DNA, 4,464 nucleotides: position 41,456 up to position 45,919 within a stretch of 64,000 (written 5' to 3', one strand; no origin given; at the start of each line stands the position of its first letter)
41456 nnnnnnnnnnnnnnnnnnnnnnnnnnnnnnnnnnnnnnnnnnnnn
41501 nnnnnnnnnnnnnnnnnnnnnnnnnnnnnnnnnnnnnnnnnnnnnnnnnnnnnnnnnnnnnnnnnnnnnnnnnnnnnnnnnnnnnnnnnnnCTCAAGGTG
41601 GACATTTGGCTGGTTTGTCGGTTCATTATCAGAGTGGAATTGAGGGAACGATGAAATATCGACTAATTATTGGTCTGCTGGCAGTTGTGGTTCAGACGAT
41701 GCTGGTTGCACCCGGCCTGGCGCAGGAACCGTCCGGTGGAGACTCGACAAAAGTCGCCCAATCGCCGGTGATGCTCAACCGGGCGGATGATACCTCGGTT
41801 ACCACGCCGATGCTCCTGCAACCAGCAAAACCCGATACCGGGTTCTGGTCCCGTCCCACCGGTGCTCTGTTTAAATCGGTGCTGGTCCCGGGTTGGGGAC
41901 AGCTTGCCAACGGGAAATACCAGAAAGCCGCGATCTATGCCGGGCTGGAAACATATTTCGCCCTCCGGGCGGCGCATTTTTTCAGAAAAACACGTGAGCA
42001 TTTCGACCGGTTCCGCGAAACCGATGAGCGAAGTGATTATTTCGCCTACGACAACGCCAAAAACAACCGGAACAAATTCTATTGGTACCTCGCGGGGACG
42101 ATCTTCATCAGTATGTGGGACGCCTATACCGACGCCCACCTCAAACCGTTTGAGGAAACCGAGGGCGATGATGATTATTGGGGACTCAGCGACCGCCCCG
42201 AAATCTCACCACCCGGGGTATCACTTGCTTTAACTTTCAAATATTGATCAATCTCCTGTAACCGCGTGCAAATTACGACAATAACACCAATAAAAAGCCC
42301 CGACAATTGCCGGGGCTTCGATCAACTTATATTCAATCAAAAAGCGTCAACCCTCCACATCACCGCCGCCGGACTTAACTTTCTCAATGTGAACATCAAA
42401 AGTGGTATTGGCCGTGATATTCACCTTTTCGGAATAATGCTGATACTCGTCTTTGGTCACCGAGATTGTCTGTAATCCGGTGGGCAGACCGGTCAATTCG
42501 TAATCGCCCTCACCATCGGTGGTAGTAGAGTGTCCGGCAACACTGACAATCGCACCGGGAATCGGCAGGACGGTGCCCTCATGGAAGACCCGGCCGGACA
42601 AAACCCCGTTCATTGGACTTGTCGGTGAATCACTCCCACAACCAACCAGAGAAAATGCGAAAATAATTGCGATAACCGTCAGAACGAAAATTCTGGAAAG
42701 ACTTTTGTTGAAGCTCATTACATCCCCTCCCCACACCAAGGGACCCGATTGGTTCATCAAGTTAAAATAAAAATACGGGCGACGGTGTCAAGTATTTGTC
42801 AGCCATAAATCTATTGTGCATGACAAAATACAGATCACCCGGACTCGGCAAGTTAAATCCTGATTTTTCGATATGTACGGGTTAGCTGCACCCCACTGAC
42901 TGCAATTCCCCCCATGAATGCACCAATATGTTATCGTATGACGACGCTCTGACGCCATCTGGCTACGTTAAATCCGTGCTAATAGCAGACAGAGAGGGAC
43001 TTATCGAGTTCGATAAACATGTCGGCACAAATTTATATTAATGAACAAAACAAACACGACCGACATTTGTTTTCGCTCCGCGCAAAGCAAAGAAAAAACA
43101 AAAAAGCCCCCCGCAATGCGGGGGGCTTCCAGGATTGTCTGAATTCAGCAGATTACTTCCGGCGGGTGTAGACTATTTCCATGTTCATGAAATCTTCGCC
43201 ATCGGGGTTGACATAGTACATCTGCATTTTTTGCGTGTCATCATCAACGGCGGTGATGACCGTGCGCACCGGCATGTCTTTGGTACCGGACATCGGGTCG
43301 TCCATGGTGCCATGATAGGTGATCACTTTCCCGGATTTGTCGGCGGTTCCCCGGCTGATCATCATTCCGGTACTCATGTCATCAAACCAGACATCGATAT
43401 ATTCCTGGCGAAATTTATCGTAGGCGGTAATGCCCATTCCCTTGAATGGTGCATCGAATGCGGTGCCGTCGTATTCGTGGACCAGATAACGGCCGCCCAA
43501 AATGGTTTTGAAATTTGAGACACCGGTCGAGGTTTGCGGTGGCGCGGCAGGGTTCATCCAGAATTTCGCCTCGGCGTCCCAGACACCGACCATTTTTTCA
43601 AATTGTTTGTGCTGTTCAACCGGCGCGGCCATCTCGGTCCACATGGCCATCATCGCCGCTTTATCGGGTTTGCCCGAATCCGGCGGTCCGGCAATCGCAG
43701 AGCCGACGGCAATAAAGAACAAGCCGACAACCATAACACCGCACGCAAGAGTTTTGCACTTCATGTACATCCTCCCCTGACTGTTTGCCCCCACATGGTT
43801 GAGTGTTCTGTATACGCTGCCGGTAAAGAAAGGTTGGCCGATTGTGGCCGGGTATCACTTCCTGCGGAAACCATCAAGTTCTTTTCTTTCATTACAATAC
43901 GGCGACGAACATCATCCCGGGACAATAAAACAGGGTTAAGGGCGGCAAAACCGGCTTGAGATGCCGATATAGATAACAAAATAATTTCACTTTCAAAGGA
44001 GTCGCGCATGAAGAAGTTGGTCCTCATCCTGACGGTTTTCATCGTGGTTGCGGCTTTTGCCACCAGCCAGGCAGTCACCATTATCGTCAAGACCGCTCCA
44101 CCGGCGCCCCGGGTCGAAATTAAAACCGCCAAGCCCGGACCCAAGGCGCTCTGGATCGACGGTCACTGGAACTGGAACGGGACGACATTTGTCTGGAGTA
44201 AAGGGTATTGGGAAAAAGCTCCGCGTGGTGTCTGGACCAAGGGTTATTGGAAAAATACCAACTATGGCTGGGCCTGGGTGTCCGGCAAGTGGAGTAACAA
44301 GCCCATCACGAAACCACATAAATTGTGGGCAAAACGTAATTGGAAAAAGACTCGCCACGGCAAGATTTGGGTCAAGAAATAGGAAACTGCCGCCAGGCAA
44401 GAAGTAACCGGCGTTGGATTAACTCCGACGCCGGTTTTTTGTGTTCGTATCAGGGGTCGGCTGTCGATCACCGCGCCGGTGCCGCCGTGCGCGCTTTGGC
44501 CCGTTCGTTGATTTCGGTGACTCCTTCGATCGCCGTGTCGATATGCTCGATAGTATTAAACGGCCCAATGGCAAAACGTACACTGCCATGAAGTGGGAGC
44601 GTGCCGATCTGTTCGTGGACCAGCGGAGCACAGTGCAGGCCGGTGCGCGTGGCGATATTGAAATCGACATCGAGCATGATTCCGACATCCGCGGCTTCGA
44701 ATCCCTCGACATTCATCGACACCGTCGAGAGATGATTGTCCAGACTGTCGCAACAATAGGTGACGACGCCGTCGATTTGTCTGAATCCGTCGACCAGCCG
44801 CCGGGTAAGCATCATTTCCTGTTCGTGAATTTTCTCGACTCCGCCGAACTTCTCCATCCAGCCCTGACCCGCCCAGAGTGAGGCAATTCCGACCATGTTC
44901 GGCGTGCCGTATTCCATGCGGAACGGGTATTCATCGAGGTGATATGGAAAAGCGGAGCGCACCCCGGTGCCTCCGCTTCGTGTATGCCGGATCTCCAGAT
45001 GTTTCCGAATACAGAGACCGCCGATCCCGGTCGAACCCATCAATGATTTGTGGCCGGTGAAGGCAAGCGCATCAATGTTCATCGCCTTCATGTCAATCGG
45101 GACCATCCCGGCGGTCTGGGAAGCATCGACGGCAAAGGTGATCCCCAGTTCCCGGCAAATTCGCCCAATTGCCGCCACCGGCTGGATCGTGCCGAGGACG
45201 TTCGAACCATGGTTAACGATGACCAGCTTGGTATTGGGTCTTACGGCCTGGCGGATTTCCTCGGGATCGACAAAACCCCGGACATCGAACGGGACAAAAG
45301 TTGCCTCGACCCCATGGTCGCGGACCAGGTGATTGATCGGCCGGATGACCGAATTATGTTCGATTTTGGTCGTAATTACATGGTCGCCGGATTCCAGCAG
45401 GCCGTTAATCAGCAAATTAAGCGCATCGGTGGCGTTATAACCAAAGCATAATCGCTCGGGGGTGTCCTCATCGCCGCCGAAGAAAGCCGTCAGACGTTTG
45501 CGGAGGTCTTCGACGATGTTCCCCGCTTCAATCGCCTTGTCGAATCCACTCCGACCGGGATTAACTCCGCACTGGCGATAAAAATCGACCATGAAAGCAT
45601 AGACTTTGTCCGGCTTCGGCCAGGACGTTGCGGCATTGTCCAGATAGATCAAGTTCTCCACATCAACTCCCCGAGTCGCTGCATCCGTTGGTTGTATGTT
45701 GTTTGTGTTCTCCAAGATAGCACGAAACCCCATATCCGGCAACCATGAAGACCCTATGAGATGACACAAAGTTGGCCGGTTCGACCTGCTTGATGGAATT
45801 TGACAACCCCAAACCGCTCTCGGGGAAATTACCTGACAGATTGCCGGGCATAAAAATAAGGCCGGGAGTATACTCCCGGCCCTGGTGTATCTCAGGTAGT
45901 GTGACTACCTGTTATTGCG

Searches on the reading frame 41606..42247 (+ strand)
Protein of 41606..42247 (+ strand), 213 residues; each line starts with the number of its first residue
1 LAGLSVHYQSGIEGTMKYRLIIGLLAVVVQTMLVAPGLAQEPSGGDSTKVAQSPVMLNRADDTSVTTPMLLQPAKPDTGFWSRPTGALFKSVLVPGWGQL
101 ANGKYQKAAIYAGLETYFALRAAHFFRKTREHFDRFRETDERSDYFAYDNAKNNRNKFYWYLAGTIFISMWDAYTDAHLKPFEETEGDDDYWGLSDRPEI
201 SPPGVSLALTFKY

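Call 13: search_protein_families(library=pfam, proteins=[window:41606-42247:+], max_evalue=0.001)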
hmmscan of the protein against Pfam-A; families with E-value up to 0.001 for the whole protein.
window:41606-42247:+ (213 aa): 1 family
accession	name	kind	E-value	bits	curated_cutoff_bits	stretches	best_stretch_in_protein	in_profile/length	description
PF18935.5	DUF5683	-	1.2e-11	45.2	26.7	1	83-183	4-119/151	Family of unknown function (DUF5683)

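Call 30: search_protein_families(library=ncbifam, proteins=[window:41606-42247:+], max_evalue=1)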
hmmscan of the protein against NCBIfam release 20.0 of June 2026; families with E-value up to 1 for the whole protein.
window:41606-42247:+ (213 aa): 1 family
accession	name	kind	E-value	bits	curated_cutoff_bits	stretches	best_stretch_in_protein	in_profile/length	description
NF047756.1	LIC11435_fam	equivalog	0.0098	14.8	380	1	86-121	193-233/360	LIC11435 family protein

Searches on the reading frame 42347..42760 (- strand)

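Call 13: search_protein_families(library=pfam, proteins=[window:42347-42760:-], max_evalue=0.001)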
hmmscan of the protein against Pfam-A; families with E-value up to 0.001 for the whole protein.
window:42347-42760:- (137 aa): 3 families
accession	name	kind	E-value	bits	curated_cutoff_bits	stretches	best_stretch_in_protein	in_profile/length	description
PF13620.12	CarboxypepD_reg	-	1.7e-12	48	32.3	1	54-125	2-79/82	Carboxypeptidase regulatory-like domain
PF13715.12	CarbopepD_reg_2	-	7.4e-11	42.4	32.2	1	54-127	1-76/88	CarboxypepD_reg-like domain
PF08308.17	PEGA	-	0.00015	22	20.8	1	69-126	12-66/71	PEGA domain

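Call 30: search_protein_families(library=ncbifam, proteins=[window:42347-42760:-], max_evalue=1)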
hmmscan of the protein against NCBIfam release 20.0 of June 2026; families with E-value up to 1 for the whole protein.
window:42347-42760:- (137 aa): 4 families
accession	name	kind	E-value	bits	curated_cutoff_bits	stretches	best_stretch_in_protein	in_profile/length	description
NF052345.1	S_layer_anammox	exception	3.3e-07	28.1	1400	1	47-128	1307-1392/1596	Kustd1514 family S-layer glycoprotein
NF040788.1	S-lay_SlaB_Mtsph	equivalog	0.017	14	700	1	65-125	133-193/416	S-layer protein SlaB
TIGR04056.1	OMP_RagA_SusC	subfamily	0.068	11.4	368.25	1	54-102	3-50/981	SusC/RagA family TonB-linked outer membrane protein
NF058595.1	invert_tail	domain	0.2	12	37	1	22-51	53-84/113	lipo-invert putative C-terminal anchoring domain-containing protein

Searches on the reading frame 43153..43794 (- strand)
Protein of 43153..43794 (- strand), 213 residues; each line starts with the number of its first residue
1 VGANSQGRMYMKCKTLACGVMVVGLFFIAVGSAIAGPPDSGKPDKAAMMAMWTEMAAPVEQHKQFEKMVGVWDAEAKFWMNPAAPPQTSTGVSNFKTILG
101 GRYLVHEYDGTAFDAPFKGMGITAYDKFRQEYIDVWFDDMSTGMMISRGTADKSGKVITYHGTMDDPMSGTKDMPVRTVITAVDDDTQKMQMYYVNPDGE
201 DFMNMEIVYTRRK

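Call 13: search_protein_families(library=pfam, proteins=[window:43153-43794:-], max_evalue=0.001)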
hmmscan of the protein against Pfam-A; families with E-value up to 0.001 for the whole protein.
window:43153-43794:- (213 aa): 1 family
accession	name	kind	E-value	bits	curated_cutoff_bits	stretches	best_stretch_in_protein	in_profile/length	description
PF07617.17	DUF1579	-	1.7e-45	155.1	25.2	1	58-211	2-155/155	Protein of unknown function (DUF1579)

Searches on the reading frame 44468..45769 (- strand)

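Call 13: search_protein_families(library=pfam, proteins=[window:44468-45769:-], max_evalue=0.001)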
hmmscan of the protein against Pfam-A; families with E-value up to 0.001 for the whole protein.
window:44468-45769:- (433 aa): 4 families
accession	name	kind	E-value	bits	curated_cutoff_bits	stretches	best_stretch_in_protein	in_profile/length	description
PF00266.25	Aminotran_5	-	6.6e-82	275.9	21.5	1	41-411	1-369/371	Aminotransferase class-V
PF01053.26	Cys_Met_Meta_PP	-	2.4e-11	43.2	27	1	116-257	79-215/381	Cys/Met metabolism PLP-dependent enzyme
PF01041.23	DegT_DnrJ_EryC1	-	6.1e-11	42.6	19.8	1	112-256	47-187/360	DegT/DnrJ/EryC1/StrS aminotransferase family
PF01212.27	Beta_elim_lyase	-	3.1e-05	23.9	27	1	109-310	52-215/288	Beta-eliminating lyase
